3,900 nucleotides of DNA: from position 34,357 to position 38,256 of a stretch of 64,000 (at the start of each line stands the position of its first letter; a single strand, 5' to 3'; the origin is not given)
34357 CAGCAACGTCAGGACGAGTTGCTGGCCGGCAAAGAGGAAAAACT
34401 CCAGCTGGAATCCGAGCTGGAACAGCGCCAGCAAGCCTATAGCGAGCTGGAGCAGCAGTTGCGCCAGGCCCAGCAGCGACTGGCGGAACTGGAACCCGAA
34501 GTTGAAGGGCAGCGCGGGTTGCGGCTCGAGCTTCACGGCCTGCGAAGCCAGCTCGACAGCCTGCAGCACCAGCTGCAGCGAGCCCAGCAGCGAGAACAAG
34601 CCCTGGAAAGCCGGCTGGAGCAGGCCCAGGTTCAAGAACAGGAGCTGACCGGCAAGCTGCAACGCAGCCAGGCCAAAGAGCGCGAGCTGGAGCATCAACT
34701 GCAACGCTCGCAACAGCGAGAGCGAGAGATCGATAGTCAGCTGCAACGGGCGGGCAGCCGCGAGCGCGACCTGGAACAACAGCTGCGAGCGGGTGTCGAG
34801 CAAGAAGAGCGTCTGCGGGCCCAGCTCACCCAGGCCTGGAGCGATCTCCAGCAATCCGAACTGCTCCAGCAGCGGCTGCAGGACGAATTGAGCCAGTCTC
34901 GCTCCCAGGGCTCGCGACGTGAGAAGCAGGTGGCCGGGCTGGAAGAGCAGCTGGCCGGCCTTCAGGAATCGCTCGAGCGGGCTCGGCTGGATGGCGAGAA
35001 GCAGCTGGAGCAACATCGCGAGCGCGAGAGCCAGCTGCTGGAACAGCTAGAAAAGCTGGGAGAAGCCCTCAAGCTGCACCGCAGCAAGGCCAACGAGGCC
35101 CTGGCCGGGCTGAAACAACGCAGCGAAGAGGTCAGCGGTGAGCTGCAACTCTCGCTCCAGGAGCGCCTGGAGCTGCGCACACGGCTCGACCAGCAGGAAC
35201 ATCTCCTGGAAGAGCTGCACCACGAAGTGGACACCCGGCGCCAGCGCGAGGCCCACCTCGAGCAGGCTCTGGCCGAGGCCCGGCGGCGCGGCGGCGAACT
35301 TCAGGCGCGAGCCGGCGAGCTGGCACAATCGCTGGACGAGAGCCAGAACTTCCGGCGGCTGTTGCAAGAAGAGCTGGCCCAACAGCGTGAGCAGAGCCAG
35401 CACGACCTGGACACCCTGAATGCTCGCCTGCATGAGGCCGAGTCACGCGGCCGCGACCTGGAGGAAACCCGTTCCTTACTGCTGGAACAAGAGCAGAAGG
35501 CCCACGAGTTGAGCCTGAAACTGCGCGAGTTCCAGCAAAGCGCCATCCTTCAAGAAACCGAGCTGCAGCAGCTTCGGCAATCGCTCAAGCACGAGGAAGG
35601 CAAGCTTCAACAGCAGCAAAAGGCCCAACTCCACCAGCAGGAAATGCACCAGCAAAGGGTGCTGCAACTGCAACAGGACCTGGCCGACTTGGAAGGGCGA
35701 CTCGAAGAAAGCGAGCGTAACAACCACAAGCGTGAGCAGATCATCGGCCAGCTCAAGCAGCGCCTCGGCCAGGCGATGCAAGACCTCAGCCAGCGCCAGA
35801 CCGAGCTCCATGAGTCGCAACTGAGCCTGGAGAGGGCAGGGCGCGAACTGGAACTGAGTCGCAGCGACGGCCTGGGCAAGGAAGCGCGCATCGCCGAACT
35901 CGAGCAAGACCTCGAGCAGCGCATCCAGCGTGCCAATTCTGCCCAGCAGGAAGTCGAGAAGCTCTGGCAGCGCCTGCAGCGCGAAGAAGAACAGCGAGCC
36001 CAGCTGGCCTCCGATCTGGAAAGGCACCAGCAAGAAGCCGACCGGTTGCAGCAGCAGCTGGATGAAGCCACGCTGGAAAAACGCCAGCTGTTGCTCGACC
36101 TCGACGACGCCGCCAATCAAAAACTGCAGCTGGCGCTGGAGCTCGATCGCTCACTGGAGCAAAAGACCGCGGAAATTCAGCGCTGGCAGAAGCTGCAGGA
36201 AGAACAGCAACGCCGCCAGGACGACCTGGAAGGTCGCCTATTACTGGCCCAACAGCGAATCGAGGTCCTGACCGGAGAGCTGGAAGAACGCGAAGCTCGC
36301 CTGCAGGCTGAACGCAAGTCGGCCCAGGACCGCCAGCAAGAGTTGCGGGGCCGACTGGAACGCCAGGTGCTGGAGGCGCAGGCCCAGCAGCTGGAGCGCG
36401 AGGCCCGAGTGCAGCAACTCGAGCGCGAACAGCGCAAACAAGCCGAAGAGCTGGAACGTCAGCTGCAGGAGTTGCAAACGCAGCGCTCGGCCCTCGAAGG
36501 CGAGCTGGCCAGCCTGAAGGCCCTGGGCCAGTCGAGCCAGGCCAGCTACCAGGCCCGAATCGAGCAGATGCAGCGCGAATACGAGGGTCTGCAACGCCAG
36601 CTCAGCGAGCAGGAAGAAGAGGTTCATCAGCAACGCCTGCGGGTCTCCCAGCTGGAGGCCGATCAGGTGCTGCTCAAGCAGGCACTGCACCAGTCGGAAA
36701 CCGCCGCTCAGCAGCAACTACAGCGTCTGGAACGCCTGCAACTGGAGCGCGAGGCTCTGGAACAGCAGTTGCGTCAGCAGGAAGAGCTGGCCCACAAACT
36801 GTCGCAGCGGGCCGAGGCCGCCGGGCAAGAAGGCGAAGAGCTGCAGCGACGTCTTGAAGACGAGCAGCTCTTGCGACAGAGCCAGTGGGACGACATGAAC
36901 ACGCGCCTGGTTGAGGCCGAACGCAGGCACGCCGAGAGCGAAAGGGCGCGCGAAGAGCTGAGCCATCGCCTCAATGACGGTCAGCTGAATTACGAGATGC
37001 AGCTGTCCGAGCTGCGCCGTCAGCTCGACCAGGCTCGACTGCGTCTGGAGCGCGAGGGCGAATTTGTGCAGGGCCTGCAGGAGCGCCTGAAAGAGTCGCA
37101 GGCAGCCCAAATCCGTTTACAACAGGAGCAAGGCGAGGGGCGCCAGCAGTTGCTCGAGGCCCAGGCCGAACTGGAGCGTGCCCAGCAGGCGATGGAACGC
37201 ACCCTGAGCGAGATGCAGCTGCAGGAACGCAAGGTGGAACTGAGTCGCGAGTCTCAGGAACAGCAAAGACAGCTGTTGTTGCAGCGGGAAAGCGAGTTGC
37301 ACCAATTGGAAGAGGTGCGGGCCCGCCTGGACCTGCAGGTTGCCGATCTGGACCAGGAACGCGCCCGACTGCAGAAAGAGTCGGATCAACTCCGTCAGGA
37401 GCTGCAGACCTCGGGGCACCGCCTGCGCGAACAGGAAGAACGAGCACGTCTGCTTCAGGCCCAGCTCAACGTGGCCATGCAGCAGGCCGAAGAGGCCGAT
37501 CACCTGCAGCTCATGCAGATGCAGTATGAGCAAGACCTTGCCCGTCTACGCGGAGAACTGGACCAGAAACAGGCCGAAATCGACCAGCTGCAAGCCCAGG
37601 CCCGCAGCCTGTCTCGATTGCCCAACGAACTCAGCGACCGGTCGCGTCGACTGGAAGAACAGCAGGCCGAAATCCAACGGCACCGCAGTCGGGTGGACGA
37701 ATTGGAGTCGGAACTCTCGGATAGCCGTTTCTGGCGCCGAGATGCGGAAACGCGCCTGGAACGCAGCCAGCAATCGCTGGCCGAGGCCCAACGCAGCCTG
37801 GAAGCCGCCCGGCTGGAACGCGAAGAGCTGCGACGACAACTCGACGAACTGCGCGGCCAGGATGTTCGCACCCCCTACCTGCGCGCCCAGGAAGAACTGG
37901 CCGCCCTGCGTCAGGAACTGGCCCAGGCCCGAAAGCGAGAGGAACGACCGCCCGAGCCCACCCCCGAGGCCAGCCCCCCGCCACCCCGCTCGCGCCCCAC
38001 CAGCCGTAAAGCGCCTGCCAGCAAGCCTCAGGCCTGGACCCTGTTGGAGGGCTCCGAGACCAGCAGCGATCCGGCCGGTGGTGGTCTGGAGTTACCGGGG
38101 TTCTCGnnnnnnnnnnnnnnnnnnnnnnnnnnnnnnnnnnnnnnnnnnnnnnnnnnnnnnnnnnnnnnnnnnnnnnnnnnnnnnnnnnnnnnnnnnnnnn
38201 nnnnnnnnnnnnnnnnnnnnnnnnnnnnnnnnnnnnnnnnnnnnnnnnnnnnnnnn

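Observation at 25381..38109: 12.7-kb gene encoding a 4242-aa, almost purely coiled-coil protein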

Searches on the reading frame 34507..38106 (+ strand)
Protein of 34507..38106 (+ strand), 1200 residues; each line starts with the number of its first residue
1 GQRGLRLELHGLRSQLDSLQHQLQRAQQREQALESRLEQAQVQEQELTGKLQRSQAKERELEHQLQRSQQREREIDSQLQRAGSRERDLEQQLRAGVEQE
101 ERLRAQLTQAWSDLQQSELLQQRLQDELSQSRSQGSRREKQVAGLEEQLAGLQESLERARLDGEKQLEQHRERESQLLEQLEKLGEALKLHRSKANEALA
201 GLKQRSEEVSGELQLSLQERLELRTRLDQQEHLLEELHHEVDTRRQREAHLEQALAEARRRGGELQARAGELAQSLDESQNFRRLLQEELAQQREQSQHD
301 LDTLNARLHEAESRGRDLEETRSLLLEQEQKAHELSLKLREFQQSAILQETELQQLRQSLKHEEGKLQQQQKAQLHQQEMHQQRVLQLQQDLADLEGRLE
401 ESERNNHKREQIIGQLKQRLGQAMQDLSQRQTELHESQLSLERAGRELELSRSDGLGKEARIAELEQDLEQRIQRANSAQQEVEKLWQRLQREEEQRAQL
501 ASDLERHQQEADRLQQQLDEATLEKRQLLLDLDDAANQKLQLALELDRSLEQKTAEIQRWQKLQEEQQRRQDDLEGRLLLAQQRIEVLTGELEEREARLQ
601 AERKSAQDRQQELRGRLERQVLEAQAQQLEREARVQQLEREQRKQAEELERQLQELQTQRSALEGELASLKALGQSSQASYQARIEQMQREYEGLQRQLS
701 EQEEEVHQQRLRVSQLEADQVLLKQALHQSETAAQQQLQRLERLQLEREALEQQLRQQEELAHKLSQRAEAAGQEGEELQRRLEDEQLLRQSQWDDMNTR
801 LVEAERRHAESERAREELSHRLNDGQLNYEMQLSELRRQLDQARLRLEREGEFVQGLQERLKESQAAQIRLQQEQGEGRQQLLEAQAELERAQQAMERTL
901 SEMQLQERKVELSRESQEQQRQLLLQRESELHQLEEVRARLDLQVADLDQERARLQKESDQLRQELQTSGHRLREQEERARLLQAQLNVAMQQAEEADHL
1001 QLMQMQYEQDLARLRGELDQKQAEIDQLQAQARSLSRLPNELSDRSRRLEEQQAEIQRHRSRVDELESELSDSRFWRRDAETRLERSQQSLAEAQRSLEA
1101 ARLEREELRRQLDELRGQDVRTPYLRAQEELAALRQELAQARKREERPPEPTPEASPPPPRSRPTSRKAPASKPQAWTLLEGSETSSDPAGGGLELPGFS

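Call 41: search_protein_representatives(protein=window:34507-38106:+)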
Query: 1200 residues. Proteins with E-value up to 0.001 (for the whole library): 5; up to 1e-10: 4; up to 1e-30: 1. The best 5 are listed.
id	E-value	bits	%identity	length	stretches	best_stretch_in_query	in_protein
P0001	3.3e-34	135.0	84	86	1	1116-1200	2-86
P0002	1.8e-28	116.0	49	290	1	933-1199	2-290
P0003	3.0e-26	108.6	55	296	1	963-1108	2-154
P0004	3.2e-11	58.9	42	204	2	1035-1107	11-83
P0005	2.9e-04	35.9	28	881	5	27-102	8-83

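Call 74: search_solved_structures(query=window:34507-38106:+, max_evalue=0.001)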
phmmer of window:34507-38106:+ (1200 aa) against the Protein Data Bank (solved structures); distinct sequences matched with E-value up to 0.001: 0.
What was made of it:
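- On Coiled-coil molecular ruler (HMW2-type): The PDB sequence search found nothing (call 74).
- Closest known: HMW2 of Mycoplasma pneumoniae. Different: No sequence homology was detected (calls 41, 74).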

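Call 77: find_encoding_contigs(protein=P0004, flank=10000, max_places=4)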
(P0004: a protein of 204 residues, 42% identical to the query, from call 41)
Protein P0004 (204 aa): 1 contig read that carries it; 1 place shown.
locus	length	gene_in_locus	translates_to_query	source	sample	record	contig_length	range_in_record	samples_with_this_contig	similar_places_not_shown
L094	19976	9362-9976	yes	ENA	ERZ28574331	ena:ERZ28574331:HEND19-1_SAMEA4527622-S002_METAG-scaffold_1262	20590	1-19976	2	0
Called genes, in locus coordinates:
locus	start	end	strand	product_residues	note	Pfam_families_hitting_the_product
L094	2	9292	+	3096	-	?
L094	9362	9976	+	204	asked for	-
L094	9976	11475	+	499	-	-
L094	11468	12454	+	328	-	PF00850:Hist_deacetyl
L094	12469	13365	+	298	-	-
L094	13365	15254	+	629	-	PF00561:Abhydrolase_1 (faint), PF00326:Peptidase_S9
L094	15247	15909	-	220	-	-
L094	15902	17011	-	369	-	PF00989:PAS (faint), PF00072:Response_reg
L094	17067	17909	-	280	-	PF03301:Trp_dioxygenase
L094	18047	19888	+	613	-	PF02628:COX15-CtaA, PF01040:UbiA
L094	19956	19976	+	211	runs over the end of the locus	?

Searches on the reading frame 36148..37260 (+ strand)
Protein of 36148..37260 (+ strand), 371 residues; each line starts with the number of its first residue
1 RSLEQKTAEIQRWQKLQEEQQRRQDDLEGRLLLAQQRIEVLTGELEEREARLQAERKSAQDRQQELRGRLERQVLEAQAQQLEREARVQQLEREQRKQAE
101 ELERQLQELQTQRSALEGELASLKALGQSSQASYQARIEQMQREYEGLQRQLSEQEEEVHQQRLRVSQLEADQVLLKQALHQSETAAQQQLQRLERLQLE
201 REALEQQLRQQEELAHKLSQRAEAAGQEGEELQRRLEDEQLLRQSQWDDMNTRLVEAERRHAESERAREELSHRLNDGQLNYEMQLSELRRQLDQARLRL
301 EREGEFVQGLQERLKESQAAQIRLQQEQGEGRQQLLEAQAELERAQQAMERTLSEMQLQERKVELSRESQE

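Call 48: find_related_loci(query=A2, collection=metagenome_contigs, flank=10000)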
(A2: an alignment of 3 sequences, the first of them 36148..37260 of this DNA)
Query A2 (371 aa) in metagenome_contigs; peptide patterns used: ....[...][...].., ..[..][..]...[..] (x = any residue, [..] = any of these).
600 stretches matched a pattern, but none encodes a relative of the query by tblastn (E <= 1e-3).

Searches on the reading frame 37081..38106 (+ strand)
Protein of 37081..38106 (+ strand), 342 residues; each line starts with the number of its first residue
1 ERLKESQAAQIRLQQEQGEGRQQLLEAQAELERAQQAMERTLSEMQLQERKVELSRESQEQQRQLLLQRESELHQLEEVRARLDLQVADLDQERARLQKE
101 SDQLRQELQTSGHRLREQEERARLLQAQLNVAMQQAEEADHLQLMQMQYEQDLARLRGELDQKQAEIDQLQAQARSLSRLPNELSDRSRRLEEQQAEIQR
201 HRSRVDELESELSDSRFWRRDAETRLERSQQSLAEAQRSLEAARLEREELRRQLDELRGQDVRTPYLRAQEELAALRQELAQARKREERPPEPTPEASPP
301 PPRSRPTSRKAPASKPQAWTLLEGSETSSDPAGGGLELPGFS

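Call 14: find_homologous_proteins(query=window:37081-38106:+, max_evalue=0.001)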
Query seq(342 aa): 8000 candidates shared short words with the query, none scored E <= 0.001.

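Call 45: find_related_loci(query=A1, collection=metagenome_contigs, flank=10000)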
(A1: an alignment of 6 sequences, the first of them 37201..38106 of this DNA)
Query A1 (302 aa) in metagenome_contigs; peptide patterns used: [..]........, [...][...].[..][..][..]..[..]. (x = any residue, [..] = any of these).
600 stretches matched a pattern, but none encodes a relative of the query by tblastn (E <= 1e-3).
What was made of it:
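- Tried and rejected: Two metagenome_contigs scans with alignments A1 and A2 were swamped by degenerate patterns and confirmed nothing (calls 45, 48).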

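Call 71: predict_structure(alignment_id=A3)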
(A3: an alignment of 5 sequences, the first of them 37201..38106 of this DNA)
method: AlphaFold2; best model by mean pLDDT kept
length: 302 residues; sequences in the alignment: 5
mean_pLDDT: 81.6   pTM: 0.52
mean pLDDT of the five models: 81.6, 80.8, 80.6, 78.2, 77.2
residues with pLDDT >= 90: 160; 70-90: 82; 50-70: 7; < 50: 53
segments of 3 or more residues with pLDDT < 50: 250-302
pLDDT, mean of each block of 10 residues (from residue 1): 84 92 92 93 95 95 97 97 97 94 87 88 89 75 82 90 88 90 96 97 97 93 90 93 75 40 38 38 36 41 40
secondary structure, 60 per line:
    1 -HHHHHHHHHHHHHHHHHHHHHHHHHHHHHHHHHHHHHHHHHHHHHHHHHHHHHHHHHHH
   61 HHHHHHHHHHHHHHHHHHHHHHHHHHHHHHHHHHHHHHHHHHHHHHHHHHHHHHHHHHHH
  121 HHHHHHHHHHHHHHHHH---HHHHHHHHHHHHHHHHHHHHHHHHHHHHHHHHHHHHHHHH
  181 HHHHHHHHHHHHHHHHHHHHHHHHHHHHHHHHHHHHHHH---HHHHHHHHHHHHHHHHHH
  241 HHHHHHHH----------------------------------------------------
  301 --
elements in order: H2-137 H141-219 H223-248

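Call 75: fold_search(model_id=the predicted structure, library=pdb)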
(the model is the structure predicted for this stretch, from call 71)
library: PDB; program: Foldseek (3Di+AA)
matches with E <= 10: 615; with E <= 0.001: 1
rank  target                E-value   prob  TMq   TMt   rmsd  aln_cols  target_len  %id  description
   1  5xg2                  1.8e-04  1.00  0.39  0.46   6.7       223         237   21  Crystal structure of a coiled-coil segment (residues 345-468 and 694-814) of Pyrococcus yayanosii Smc (released 2017-06-07)
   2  5nnv_B                1.4e-03  1.00  0.40  0.47   6.6       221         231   18  Structure of a Bacillus subtilis Smc coiled coil middle fragment (released 2017-06-21)
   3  5nnv_C                1.7e-03  1.00  0.40  0.48   6.7       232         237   17  Structure of a Bacillus subtilis Smc coiled coil middle fragment (released 2017-06-21)
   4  5nnv_A                2.4e-03  1.00  0.43  0.52   6.0       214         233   20  Structure of a Bacillus subtilis Smc coiled coil middle fragment (released 2017-06-21)
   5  5nnv_D                2.4e-03  1.00  0.31  0.35   9.9       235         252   18  Structure of a Bacillus subtilis Smc coiled coil middle fragment (released 2017-06-21)
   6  8dk2_D                8.9e-03  0.99  0.26  0.13  18.3       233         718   22  CryoEM structure of Pseudomonas aeruginosa PA14 JetABC in an unclamped state trapped in ATP dependent dimeric form (released 2022-10-05)
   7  8dk2_C                9.3e-03  1.00  0.30  0.15  12.1       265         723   17  CryoEM structure of Pseudomonas aeruginosa PA14 JetABC in an unclamped state trapped in ATP dependent dimeric form (released 2022-10-05)
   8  9hmx_A                1.8e-02  0.97  0.22  0.34  13.7       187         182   20  Structure of SteB-RipA complex from Mycobacterium tuberculosis (released 2025-07-30)
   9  4cgk_A                2.2e-02  1.00  0.31  0.28  18.0       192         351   14  Crystal structure of the essential protein PcsB from Streptococcus pneumoniae (released 2014-05-21)
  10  8i4v_A                2.9e-02  1.00  0.41  0.42   6.6       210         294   10  Cryo-EM structure of 5-subunit Smc5/6 arm region (released 2024-06-26)
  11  8i4v_B                2.9e-02  0.92  0.23  0.27  20.1       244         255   12  Cryo-EM structure of 5-subunit Smc5/6 arm region (released 2024-06-26)
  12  6ewy                  3.2e-02  0.94  0.23  0.33  13.3       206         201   18  RipA Peptidoglycan hydrolase (Rv1477, Mycobacterium tuberculosis) N-terminal domain (released 2018-05-02)
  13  8wjo_B                3.4e-02  0.99  0.36  0.38  10.9       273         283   15  Cryo-EM structure of 8-subunit Smc5/6 arm region (released 2024-06-26)
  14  9qxx_A                3.8e-02  0.66  0.19  0.10  24.6       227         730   18  JetABC DNA loaded state dimer (released 2025-10-01)
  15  9qxx_B                4.2e-02  0.80  0.22  0.12  20.9       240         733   19  JetABC DNA loaded state dimer (released 2025-10-01)
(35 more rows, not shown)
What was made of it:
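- The C-terminal model folds back as a hairpin whose best fold matches are SMC arm fragments (call 75). Foldseek's best matches to the C-terminal model are SMC arm fragments (call 75).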

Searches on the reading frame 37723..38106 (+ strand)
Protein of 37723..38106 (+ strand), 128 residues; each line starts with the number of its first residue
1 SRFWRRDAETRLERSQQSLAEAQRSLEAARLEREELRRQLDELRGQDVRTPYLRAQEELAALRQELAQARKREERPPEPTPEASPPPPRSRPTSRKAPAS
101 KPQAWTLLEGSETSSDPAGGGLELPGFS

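Call 43: find_homologous_proteins(query=window:37723-38106:+, max_evalue=0.01)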
Query seq(128 aa) (128 aa): 1 proteins with E <= 0.01 among 209 candidates.
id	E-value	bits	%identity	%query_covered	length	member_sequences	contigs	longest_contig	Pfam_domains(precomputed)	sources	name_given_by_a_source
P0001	5.6e-36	141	83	67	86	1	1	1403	-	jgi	jgi:hypothetical protein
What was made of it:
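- Tried and rejected: The 128-aa tail query found only fragment P0001 (call 43).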
